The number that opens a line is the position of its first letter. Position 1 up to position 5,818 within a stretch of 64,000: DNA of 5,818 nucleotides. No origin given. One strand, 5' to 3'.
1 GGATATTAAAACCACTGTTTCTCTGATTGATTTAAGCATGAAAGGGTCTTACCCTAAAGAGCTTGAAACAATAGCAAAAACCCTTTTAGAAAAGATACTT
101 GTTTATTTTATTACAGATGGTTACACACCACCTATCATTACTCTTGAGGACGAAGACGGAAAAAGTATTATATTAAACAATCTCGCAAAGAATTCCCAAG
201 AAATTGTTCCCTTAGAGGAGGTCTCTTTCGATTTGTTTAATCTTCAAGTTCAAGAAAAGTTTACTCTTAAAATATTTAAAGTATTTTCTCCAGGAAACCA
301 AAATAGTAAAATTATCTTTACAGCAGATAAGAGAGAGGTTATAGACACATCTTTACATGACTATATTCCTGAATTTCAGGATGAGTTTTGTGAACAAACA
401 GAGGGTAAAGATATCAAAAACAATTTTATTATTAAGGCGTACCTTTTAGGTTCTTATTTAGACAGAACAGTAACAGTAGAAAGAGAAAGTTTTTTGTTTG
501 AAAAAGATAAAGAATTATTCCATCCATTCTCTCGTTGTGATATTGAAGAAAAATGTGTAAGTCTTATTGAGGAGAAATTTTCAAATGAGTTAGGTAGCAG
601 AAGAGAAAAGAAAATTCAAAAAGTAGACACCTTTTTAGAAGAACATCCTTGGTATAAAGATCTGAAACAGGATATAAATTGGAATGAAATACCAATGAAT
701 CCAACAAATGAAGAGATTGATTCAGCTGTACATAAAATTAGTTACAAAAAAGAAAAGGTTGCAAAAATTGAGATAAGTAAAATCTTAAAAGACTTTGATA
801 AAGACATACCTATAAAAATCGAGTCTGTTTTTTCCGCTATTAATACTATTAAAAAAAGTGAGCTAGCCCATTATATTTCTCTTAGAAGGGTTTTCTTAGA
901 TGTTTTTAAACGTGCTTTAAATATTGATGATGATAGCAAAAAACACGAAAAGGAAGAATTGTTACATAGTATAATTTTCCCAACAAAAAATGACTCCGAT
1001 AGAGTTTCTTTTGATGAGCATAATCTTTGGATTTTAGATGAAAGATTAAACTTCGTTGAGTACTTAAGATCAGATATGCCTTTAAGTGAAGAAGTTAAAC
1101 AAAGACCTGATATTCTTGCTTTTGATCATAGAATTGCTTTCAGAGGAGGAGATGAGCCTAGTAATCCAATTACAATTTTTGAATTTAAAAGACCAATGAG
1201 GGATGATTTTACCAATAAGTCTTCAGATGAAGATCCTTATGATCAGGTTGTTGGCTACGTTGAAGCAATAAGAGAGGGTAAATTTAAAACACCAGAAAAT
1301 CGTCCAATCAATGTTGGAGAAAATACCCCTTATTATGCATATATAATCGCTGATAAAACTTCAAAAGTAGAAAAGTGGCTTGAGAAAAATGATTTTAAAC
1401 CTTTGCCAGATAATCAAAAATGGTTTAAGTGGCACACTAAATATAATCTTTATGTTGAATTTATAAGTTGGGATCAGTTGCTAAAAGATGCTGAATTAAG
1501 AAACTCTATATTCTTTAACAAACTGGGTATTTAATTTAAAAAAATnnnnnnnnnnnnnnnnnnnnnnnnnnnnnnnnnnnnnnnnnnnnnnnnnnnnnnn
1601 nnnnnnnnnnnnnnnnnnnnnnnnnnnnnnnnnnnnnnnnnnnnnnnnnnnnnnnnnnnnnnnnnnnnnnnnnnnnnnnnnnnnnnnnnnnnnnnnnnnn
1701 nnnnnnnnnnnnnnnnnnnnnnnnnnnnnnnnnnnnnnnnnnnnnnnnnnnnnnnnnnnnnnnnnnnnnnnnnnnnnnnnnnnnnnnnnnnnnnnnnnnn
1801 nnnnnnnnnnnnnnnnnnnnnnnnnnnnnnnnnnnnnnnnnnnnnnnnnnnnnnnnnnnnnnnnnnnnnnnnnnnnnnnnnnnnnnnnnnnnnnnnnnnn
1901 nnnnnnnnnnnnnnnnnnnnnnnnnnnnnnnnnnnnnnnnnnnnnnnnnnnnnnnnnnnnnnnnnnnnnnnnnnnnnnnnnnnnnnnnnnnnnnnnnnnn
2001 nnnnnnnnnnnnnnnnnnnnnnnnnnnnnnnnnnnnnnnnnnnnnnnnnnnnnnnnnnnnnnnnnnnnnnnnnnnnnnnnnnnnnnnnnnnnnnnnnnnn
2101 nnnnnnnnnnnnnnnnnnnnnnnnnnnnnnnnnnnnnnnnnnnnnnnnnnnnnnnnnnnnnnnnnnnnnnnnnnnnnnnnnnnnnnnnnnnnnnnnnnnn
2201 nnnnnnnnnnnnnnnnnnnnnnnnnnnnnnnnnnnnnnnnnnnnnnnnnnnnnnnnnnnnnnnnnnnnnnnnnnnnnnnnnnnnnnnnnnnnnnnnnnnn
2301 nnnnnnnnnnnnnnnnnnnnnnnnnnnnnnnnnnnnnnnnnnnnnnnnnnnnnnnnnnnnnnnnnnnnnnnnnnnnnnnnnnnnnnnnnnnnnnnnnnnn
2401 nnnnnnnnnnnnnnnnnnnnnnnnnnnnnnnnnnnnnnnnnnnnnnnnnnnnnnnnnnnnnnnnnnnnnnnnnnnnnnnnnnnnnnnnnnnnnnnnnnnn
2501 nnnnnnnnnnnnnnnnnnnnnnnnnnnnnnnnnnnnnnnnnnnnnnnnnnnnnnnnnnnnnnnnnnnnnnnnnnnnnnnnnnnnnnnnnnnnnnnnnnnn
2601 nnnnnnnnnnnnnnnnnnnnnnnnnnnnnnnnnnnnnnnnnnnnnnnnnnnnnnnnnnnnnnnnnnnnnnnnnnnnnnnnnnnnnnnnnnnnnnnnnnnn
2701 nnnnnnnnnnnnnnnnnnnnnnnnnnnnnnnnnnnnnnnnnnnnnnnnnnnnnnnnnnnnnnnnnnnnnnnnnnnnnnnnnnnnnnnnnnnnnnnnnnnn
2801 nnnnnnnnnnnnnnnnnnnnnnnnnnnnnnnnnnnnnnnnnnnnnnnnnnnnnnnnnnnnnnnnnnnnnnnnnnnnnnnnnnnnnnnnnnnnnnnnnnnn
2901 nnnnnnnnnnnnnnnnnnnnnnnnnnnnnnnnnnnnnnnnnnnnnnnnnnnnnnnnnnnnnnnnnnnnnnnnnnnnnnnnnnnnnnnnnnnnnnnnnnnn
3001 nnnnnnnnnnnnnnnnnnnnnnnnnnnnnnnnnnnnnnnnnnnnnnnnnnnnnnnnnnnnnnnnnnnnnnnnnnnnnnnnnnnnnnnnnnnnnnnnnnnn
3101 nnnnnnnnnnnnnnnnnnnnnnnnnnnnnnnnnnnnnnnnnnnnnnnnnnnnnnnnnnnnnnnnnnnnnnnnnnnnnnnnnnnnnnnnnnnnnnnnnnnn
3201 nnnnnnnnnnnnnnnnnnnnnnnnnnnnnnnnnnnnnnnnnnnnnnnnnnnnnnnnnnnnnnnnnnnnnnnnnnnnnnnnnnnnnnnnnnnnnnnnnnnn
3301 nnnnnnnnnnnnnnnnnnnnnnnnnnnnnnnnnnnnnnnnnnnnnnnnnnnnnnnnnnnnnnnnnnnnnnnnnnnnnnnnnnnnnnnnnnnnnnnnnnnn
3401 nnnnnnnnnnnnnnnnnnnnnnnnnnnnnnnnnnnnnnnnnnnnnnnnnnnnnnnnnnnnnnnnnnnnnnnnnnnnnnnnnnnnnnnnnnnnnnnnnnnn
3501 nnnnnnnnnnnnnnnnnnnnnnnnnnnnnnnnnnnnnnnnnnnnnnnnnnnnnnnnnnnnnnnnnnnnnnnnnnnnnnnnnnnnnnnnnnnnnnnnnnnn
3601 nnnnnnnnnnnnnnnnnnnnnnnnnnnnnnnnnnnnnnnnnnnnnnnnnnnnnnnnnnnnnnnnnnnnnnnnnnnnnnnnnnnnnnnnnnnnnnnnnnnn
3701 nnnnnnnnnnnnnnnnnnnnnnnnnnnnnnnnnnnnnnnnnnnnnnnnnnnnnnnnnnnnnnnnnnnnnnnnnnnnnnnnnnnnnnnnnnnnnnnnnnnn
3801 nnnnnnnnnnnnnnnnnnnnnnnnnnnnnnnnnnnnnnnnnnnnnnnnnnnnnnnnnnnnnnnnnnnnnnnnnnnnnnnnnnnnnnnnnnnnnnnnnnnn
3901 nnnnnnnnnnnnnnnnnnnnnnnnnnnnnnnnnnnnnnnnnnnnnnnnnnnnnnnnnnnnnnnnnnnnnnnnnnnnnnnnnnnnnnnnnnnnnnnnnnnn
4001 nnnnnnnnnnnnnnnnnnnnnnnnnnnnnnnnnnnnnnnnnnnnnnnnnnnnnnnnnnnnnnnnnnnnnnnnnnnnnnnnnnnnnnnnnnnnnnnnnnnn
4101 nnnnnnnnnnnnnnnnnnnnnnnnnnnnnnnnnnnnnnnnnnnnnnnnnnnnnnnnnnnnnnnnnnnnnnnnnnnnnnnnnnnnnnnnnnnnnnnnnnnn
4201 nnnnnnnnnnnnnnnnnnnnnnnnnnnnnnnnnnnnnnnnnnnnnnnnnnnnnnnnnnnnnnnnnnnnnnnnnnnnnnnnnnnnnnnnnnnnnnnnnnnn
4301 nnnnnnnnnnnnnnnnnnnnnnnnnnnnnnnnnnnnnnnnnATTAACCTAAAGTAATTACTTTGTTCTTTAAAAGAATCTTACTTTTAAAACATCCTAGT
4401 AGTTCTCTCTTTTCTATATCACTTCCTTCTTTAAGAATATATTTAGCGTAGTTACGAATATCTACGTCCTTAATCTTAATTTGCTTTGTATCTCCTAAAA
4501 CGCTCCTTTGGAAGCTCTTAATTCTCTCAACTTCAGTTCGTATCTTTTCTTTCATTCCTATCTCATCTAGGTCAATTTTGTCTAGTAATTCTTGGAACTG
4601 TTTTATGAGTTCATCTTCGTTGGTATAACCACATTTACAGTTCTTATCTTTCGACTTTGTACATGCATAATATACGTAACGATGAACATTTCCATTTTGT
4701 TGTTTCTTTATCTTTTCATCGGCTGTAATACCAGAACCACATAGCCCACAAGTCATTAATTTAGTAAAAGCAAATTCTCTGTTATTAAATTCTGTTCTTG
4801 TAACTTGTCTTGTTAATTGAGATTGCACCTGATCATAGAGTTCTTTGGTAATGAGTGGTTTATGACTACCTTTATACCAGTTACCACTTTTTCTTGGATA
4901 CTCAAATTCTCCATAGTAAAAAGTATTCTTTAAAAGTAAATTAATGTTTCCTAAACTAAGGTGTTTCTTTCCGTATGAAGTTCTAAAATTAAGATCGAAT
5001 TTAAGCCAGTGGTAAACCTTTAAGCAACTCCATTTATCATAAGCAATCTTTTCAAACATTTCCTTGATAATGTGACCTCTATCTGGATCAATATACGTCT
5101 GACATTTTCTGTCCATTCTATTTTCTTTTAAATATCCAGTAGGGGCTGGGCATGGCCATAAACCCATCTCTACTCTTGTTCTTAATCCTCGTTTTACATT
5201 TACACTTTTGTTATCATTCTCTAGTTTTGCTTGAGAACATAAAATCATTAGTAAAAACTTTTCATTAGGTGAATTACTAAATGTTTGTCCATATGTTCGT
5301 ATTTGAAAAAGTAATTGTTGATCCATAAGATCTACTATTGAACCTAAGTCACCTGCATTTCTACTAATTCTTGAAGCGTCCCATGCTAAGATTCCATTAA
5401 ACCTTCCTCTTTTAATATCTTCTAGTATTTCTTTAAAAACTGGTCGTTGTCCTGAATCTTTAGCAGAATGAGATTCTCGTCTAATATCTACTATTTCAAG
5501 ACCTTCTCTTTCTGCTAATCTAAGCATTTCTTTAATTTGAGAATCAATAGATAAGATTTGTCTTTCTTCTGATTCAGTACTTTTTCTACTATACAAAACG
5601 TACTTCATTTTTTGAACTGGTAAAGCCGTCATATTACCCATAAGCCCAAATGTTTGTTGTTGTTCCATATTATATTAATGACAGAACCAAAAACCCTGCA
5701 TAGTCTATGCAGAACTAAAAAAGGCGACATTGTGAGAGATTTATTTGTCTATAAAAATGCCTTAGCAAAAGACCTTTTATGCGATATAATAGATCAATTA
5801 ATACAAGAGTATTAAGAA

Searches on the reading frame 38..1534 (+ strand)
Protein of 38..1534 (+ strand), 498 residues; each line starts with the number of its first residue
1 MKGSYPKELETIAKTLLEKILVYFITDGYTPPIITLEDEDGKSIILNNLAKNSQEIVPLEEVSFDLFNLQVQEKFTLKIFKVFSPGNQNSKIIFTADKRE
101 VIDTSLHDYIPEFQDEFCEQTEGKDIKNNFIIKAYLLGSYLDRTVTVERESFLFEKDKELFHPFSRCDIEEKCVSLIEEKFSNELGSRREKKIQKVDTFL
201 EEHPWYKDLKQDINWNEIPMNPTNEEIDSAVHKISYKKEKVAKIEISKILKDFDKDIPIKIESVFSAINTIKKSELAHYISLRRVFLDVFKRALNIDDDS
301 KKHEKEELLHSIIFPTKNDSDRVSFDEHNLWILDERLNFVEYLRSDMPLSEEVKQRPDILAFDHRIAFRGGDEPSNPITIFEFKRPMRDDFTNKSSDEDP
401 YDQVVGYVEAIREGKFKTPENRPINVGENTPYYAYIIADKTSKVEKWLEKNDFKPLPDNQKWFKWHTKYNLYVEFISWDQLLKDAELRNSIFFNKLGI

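Call 3: search_protein_families(library=pfam, proteins=[window:38-1534:+], max_evalue=0.01)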
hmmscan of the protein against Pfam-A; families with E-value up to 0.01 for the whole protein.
window:38-1534:+ (498 aa): 0 families

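Call 4: search_protein_families(library=padloc, proteins=[window:38-1534:+], max_evalue=0.01)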
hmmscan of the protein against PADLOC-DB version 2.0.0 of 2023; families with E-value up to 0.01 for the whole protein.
window:38-1534:+ (498 aa): 0 families

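Call 5: search_protein_families(library=ncbifam, proteins=[window:38-1534:+], max_evalue=0.01)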
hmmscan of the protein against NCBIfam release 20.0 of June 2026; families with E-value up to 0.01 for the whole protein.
window:38-1534:+ (498 aa): 0 families

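Call 7: find_encoding_contigs(protein=window:38-1534:+, flank=10000, max_places=10)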
Protein window:38-1534:+ (498 aa): no gene with exactly this product is on record in the collection.

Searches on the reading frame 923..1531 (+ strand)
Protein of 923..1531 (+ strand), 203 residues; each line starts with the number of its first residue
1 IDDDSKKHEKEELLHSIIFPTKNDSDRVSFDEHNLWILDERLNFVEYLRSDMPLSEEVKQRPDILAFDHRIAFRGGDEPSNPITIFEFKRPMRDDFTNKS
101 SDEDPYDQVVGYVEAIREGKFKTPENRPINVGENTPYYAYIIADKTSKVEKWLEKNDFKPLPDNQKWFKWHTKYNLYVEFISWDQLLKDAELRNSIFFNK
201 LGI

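Call 66: predict_structure(alignment_id=A5)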
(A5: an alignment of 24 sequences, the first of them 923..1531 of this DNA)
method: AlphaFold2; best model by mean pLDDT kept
length: 203 residues; sequences in the alignment: 24
mean_pLDDT: 63.7   pTM: 0.60
mean pLDDT of the five models: 63.7, 61.8, 61.2, 57.2, 55.4
residues with pLDDT >= 90: 28; 70-90: 75; 50-70: 22; < 50: 78
segments of 3 or more residues with pLDDT < 50: 1-76
pLDDT, mean of each block of 10 residues (from residue 1): 41 39 40 32 30 40 32 41 75 81 84 83 68 79 91 95 86 90 82 67 55
secondary structure, 60 per line:
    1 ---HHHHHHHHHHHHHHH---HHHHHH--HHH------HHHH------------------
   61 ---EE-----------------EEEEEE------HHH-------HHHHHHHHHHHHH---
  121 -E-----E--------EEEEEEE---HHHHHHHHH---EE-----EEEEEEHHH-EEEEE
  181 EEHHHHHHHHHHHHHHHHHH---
elements in order: H4-18 H22-27 H39-42 E83-88 H105-117 E137-143 H147-155 E166-171 E176-182 H183-200

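Call 69: fold_search(model_id=the predicted structure, library=pdb)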
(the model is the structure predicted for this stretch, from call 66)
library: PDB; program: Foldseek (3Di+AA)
matches with E <= 10: 217; with E <= 0.001: 0
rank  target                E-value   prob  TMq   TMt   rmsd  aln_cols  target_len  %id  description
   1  6hz4_N                1.3e-01  0.41  0.26  0.33   7.4       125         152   10  Structure of McrBC without DNA binding domains (one half of the full complex) (released 2019-07-24)
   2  6hz4_M                1.9e-01  0.35  0.27  0.18   7.4       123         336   14  Structure of McrBC without DNA binding domains (one half of the full complex) (released 2019-07-24)
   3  7vsr_M                2.0e-01  0.33  0.27  0.20   7.9       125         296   15  Structure of McrBC (stalkless mutant) (released 2023-02-15)
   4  2bzg                  4.4e-01  0.12  0.18  0.16   7.3       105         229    4  Crystal structure of thiopurine S-methyltransferase. (released 2005-08-25)
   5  7n7g_B                6.4e-01  0.08  0.22  0.29   9.9       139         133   11  Crystal Structure of FosB from Enterococcus faecium with Fosfomycin (released 2022-07-27)
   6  2p7l_B                7.3e-01  0.09  0.22  0.31   9.7       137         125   12  Crystal structure of monoclinic form of genomically encoded fosfomycin resistance protein, FosX, from Listeria monocyt (released 2007-07-17)
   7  8pk6_C                7.8e-01  0.23  0.32  0.28   5.6       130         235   13  INTS13 complex with ZNF655 (released 2024-07-03)
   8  2qcz_A                7.8e-01  0.03  0.13  0.09  15.2       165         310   10  Structure of N-terminal domain of E. Coli YaeT (released 2007-08-28)
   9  2gb4_A                8.9e-01  0.08  0.18  0.16   7.4       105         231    3  Crystal structure of Thiopurine methyltransferase (18204406) from Mus musculus at 1.35 A resolution (released 2006-09-19)
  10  4k3b                  1.1e+00  0.03  0.13  0.04  17.1       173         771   10  The crystal structure of BamA from Neisseria gonorrhoeae (released 2013-09-04)
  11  2gb4_B                1.2e+00  0.08  0.18  0.16   7.4       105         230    3  Crystal structure of Thiopurine methyltransferase (18204406) from Mus musculus at 1.35 A resolution (released 2006-09-19)
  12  4zqu_A                1.2e+00  0.06  0.23  0.32   9.4       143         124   10  CdiA-CT/CdiI toxin and immunity complex from Yersinia pseudotuberculosis (released 2015-10-28)
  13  6tpn                  1.2e+00  0.05  0.16  0.08   9.6       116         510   16  Crystal structure of the Orexin-2 receptor in complex with HTL6641 at 2.61 A resolution (released 2020-01-01)
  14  3bgd_A                1.3e+00  0.07  0.14  0.13   5.7        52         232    2  Thiopurine S-Methyltransferase (released 2008-06-10)
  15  7ebl_B                1.3e+00  0.06  0.18  0.21  14.6       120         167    8  Bacterial STING in complex with c-di-GMP (released 2021-09-15)
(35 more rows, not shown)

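Call 90: search_solved_structures(query=A5, max_evalue=10, show_alignments=2)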
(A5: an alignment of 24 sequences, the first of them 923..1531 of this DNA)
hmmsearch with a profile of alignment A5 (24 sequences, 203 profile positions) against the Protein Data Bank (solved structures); distinct sequences matched with E-value up to 10: 0.

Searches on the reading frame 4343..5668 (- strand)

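Call 3: search_protein_families(library=pfam, proteins=[window:4343-5668:-], max_evalue=0.01)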
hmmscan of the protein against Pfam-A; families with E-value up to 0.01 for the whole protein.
window:4343-5668:- (441 aa): 3 families
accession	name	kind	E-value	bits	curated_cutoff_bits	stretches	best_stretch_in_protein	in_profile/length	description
PF00239.26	Resolvase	-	5.3e-19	69.2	23.3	1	24-169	2-143/145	Resolvase, N terminal domain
PF07508.19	Recombinase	-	5.9e-11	43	21.1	1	195-287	1-101/102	Recombinase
PF13408.12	Zn_ribbon_recom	-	3.7e-08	34.1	25.3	1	301-360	2-55/58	Recombinase zinc beta ribbon domain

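Call 4: search_protein_families(library=padloc, proteins=[window:4343-5668:-], max_evalue=0.01)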
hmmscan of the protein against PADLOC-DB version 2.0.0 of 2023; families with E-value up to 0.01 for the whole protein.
window:4343-5668:- (441 aa): 0 families

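Call 5: search_protein_families(library=ncbifam, proteins=[window:4343-5668:-], max_evalue=0.01)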
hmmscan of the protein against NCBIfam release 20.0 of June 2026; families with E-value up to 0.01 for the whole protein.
window:4343-5668:- (441 aa): 4 families
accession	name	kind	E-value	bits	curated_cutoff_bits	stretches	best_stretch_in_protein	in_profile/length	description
NF047343.1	SCCmet_CcrB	equivalog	6.8e-30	104.2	900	1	20-382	6-376/542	cassette chromosome recombinase CcrB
NF041201.1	recomb_XisF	equivalog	1.4e-21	77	375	1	71-405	42-400/465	fdxN element excision recombinase XisF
NF047347.1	SCCmet_CcrC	equivalog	3.7e-14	52.1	900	1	20-353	2-356/558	cassette chromosome recombinase CcrC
NF049883.1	resolv_YneB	equivalog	8.7e-12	44.9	175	1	23-172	2-149/211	YneB family resolvase-like protein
